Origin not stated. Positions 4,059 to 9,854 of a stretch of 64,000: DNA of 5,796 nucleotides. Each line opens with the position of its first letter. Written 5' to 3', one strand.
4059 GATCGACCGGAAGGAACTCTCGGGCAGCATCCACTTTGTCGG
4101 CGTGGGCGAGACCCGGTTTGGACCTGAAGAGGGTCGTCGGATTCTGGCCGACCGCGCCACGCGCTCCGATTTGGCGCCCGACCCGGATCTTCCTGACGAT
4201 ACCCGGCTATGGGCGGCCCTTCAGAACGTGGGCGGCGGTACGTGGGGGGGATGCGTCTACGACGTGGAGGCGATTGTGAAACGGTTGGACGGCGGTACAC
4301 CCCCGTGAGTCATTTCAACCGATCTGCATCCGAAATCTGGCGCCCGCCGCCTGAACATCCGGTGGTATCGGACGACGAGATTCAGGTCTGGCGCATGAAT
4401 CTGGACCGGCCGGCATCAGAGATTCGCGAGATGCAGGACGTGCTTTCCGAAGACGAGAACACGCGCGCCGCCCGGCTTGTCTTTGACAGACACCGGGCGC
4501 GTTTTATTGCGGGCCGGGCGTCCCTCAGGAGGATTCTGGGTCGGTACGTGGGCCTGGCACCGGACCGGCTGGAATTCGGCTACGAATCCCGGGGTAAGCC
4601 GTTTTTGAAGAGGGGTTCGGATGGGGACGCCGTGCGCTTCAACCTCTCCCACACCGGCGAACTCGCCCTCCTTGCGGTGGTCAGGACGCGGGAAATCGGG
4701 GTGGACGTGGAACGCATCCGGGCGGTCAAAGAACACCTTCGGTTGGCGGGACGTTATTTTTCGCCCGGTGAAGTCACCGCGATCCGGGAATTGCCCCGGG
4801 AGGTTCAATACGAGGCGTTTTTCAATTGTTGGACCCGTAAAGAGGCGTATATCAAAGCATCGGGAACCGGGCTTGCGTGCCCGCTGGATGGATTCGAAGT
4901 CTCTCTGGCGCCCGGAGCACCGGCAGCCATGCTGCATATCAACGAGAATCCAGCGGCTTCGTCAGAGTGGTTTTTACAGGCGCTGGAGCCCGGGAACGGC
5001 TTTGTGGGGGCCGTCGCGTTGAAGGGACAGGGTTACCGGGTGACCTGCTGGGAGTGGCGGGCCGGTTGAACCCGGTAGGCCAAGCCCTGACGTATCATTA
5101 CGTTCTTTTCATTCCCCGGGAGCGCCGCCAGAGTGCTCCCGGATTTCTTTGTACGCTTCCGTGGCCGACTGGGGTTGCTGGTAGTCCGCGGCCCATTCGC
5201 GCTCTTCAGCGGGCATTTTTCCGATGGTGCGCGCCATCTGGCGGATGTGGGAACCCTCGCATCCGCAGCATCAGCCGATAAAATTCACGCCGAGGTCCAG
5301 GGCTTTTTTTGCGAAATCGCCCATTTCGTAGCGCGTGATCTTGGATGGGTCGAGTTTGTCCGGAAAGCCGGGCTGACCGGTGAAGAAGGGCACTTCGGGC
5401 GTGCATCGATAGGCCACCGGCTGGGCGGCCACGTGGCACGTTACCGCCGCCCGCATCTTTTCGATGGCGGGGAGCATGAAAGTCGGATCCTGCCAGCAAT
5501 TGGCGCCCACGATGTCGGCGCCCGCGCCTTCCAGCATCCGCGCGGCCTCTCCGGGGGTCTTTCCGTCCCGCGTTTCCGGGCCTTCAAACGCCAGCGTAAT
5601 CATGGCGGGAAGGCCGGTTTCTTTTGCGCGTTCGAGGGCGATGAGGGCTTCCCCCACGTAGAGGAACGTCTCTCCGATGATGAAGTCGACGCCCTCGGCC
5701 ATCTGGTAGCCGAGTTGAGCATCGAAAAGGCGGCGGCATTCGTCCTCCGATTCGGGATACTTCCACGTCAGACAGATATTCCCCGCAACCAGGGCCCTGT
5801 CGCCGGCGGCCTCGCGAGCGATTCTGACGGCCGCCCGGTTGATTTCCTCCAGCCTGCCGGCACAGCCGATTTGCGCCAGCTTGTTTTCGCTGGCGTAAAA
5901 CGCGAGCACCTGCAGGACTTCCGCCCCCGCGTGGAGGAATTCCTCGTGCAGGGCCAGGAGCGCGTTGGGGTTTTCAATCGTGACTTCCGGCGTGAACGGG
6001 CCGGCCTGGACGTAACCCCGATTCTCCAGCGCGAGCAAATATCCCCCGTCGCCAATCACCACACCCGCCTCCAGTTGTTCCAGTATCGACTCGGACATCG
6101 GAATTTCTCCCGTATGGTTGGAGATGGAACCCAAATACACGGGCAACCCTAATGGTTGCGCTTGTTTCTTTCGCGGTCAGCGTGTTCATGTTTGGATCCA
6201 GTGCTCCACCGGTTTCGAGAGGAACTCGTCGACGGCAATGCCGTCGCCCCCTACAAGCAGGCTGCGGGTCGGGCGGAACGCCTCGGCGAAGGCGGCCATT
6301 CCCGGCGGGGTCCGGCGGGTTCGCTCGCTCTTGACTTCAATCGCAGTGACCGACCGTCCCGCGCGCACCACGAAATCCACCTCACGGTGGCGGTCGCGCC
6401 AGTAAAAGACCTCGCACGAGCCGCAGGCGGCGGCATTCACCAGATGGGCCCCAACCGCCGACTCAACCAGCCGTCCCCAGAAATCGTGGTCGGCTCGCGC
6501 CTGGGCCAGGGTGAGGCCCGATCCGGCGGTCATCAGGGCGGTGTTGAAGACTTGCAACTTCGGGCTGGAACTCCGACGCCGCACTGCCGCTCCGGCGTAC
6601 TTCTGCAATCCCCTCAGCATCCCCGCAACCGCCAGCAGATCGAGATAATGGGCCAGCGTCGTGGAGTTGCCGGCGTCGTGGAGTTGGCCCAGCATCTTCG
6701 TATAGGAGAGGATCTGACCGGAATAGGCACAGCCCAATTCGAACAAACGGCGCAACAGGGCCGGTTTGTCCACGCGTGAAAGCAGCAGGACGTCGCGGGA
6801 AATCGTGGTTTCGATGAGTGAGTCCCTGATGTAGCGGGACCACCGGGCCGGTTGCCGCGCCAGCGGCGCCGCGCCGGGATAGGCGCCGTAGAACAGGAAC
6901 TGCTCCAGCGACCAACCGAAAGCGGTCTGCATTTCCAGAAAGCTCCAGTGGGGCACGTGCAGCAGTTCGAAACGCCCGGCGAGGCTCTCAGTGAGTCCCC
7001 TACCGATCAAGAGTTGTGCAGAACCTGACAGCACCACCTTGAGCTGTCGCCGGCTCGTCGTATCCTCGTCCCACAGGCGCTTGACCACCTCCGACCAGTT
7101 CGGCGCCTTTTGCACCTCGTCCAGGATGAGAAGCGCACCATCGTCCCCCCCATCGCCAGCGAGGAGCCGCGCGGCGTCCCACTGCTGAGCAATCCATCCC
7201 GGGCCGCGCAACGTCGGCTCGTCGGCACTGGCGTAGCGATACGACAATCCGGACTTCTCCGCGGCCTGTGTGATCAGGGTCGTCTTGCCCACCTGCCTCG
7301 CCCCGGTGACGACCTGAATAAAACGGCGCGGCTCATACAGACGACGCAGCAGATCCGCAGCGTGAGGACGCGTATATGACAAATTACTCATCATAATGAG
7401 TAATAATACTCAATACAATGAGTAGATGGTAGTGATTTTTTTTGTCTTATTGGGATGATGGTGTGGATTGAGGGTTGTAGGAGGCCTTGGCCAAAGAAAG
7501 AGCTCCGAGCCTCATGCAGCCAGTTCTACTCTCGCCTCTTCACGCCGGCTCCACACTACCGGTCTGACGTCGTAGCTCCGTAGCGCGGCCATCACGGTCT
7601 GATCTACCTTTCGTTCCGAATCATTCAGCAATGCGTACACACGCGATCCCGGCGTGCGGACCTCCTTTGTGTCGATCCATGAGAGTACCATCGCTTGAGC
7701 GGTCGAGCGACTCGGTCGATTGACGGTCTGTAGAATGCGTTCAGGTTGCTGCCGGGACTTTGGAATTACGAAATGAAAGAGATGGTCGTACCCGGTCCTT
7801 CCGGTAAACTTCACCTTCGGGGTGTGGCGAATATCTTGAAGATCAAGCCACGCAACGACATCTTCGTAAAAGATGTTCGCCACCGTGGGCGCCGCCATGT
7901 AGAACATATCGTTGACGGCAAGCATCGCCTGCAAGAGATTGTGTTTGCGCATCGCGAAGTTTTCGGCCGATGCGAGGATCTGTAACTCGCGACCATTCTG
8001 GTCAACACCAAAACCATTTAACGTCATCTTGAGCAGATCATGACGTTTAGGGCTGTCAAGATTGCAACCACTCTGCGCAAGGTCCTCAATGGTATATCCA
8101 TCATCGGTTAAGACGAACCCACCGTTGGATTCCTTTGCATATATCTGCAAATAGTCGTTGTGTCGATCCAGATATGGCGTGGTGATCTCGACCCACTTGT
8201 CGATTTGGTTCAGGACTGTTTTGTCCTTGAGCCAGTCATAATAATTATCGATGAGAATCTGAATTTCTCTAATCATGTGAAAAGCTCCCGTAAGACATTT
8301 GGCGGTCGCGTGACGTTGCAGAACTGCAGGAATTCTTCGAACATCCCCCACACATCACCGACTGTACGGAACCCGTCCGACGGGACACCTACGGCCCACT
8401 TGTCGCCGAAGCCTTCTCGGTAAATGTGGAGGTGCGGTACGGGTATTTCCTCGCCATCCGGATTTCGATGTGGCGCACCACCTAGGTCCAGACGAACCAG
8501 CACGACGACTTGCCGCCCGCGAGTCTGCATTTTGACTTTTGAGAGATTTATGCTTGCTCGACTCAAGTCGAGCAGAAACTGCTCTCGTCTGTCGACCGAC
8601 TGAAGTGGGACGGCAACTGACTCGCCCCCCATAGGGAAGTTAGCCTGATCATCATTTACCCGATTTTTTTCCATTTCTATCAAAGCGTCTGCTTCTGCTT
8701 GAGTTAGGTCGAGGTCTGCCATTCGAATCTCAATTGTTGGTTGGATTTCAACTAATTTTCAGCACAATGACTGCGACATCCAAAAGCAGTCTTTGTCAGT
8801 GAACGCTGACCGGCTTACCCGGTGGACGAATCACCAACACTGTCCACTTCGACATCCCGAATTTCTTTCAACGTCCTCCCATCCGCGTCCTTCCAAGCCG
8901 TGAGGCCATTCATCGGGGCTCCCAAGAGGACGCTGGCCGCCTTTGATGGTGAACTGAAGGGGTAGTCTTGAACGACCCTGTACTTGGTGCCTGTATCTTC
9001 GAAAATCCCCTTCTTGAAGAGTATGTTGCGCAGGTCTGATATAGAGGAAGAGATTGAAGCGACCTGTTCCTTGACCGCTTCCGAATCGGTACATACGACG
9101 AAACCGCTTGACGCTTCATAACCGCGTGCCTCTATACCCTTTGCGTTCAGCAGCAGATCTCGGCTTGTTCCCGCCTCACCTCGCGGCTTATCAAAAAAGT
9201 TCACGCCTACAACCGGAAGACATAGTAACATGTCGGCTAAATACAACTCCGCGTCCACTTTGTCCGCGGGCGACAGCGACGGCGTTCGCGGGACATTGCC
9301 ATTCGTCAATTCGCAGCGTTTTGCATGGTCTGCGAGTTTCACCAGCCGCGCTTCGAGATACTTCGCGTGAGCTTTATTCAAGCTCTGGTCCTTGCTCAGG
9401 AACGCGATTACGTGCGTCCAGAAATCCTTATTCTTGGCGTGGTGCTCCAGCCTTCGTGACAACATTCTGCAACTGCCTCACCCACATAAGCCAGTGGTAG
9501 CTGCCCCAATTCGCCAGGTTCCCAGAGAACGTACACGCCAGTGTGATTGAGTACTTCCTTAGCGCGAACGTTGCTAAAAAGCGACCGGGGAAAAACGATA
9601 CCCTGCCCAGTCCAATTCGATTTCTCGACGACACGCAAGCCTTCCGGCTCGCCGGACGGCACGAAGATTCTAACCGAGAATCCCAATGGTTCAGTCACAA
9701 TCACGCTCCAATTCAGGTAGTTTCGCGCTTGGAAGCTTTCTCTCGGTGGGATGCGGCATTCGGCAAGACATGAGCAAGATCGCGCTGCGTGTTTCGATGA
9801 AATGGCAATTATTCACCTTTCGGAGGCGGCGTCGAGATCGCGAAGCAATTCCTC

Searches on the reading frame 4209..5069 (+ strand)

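Call 64: search_protein_families(library=pfam, proteins=[window:4209-5069:+], max_evalue=0.001)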
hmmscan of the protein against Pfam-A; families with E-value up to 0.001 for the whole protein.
window:4209-5069:+ (286 aa): 2 families
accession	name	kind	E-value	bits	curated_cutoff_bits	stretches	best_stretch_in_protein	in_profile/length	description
PF01648.25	ACPS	-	4.3e-18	65.8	25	1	163-267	2-108/111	4'-phosphopantetheinyl transferase superfamily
PF22624.1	AASDHPPT_N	-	1.3e-10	41.9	27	1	71-156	9-96/100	4'-phosphopantetheinyl transferase, N-terminal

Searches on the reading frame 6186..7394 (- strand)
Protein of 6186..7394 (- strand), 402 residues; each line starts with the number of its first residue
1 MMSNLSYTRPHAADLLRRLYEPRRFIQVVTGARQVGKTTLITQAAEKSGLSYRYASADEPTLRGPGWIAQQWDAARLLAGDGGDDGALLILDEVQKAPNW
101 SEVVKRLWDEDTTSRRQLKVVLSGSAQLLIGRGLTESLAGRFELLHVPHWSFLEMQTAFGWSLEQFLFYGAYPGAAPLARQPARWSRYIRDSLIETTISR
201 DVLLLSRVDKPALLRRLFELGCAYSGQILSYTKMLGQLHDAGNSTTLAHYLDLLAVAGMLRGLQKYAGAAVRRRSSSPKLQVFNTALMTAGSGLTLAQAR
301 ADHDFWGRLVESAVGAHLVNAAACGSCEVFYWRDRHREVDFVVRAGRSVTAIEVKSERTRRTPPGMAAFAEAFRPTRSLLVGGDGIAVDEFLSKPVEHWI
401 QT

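Call 64: search_protein_families(library=pfam, proteins=[window:6186-7394:-], max_evalue=0.001)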
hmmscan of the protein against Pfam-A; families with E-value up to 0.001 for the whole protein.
window:6186-7394:- (402 aa): 4 families
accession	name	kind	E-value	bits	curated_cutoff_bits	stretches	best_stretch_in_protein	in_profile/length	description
PF13635.12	DUF4143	-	7.8e-28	97.7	28.1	1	200-356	2-159/160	Domain of unknown function (DUF4143)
PF13173.12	AAA_14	-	3.1e-24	85.9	27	1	26-155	4-128/129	AAA domain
PF01637.24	ATPase_2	-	0.00028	21.2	33.2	0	15-48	11-44/225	ATPase domain predominantly from Archaea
PF13401.12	AAA_22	-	0.00075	20.3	27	0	86-128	85-126/130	AAA domain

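Call 72: search_protein_families(library=padloc, proteins=[window:6186-7394:-], max_evalue=0.00001)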
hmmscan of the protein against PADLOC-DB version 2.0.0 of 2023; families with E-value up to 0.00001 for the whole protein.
window:6186-7394:- (402 aa): 7 families
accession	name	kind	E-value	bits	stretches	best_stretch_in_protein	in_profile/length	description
PDLC04791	PDC-S01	-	4.4e-174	576.8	1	7-400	2-394/395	-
PDLC04790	PDC-S01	-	1.2e-51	173.8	2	164-361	175-372/422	-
PDLC04789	PDC-S01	-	2e-34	117.3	1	26-377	19-360/375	-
PDLC04787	PDC-S01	-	1.6e-32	110.9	1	2-357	6-358/412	-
PDLC04788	PDC-S01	-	1.6e-19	68.1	2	198-360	216-386/448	-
PDLC04786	PDC-S01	-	2.2e-18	64.3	2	272-374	300-403/439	-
PDLC04792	PDC-S01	-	1.1e-12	45.3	0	23-125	18-121/452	-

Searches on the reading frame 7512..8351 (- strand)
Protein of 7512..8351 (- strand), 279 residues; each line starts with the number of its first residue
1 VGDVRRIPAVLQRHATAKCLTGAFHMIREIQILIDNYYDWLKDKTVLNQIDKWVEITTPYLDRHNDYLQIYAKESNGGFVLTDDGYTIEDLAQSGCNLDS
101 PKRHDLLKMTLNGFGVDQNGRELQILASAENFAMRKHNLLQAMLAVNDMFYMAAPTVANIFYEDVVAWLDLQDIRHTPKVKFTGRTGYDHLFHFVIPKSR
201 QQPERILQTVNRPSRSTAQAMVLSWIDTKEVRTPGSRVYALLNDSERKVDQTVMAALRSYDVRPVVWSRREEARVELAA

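Call 64: search_protein_families(library=pfam, proteins=[window:7512-8351:-], max_evalue=0.001)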
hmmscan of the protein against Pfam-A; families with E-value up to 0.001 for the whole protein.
window:7512-8351:- (279 aa): 2 families
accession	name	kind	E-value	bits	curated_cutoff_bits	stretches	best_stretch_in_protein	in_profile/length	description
PF08862.16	DUF1829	-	3e-30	105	22.2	1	184-270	1-87/87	Domain of unknown function DUF1829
PF08861.15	DUF1828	-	2.1e-28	98.9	22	1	58-146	1-91/91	Domain of unknown function DUF1828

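Call 72: search_protein_families(library=padloc, proteins=[window:7512-8351:-], max_evalue=0.00001)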
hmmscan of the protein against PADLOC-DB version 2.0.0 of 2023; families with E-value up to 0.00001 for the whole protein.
window:7512-8351:- (279 aa): 2 families
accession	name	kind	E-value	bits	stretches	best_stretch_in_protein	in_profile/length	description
PDLC04539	PDC-M24B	-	4.5e-104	345.5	1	30-279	4-255/255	-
PDLC04540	PDC-M24B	-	2.4e-21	74.5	1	49-274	20-250/256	-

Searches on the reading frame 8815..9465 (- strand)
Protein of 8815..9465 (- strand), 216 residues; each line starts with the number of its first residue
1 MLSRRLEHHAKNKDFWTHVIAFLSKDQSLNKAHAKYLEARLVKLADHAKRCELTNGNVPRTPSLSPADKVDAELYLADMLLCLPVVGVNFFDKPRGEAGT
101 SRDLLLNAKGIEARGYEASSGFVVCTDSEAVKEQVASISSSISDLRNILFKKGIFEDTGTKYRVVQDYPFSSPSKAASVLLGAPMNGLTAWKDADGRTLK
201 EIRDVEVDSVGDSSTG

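Call 5: search_protein_families(library=pfam, proteins=[window:8815-9465:-], max_evalue=0.1)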
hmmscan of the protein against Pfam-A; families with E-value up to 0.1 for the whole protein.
window:8815-9465:- (216 aa): 3 families
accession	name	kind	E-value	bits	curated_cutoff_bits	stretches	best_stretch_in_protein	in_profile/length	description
PF14267.11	DUF4357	-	2e-18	66.5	38.4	1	146-199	1-54/54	Domain of unknown function (DUF4357)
PF18755.6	RAMA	-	0.027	14.8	35.2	0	167-204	61-99/107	Restriction Enzyme Adenine Methylase Associated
PF20086.4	DUF6478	-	0.069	12.8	27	1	26-103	6-83/257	Family of unknown function (DUF6478)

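Call 6: search_protein_families(library=padloc, proteins=[window:8815-9465:-], max_evalue=0.1)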
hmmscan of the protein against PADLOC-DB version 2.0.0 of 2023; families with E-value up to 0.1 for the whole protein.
window:8815-9465:- (216 aa): 7 families
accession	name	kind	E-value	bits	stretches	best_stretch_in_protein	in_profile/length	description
PDLC04923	PDC-S14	-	1e-65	219.9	1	2-208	97-315/320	-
PDLC04925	PDC-S14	-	1.3e-61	206.2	1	3-203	89-295/301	-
PDLC04922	PDC-S14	-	1e-45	154.3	2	3-96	70-163/305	-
PDLC04924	PDC-S14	-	8.2e-18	63.1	1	4-196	75-274/280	-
PDLC02190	DUF3780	-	4.6e-16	57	1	115-202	268-355/361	-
PDLC04921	PDC-S14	-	3.3e-12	44.3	1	2-204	75-269/280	-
PDLC05040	PDC-S57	-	7.1e-08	30.6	1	157-204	179-226/229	-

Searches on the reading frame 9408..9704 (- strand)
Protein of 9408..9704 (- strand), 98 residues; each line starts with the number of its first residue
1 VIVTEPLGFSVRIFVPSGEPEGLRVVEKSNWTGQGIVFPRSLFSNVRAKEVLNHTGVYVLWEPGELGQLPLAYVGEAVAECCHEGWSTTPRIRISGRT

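Call 5: search_protein_families(library=pfam, proteins=[window:9408-9704:-], max_evalue=0.1)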
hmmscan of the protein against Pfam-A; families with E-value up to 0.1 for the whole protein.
window:9408-9704:- (98 aa): 0 families

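Call 6: search_protein_families(library=padloc, proteins=[window:9408-9704:-], max_evalue=0.1)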
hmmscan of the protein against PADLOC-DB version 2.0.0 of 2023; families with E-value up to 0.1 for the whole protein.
window:9408-9704:- (98 aa): 4 families
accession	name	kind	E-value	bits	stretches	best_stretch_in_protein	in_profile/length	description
PDLC04923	PDC-S14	-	5.4e-19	66.4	1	7-77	23-94/320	-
PDLC04925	PDC-S14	-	1e-17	62.1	1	9-78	17-86/301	-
PDLC04922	PDC-S14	-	3e-17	60.9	1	9-77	4-66/305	-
PDLC04924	PDC-S14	-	0.049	11.3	1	18-78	13-71/280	-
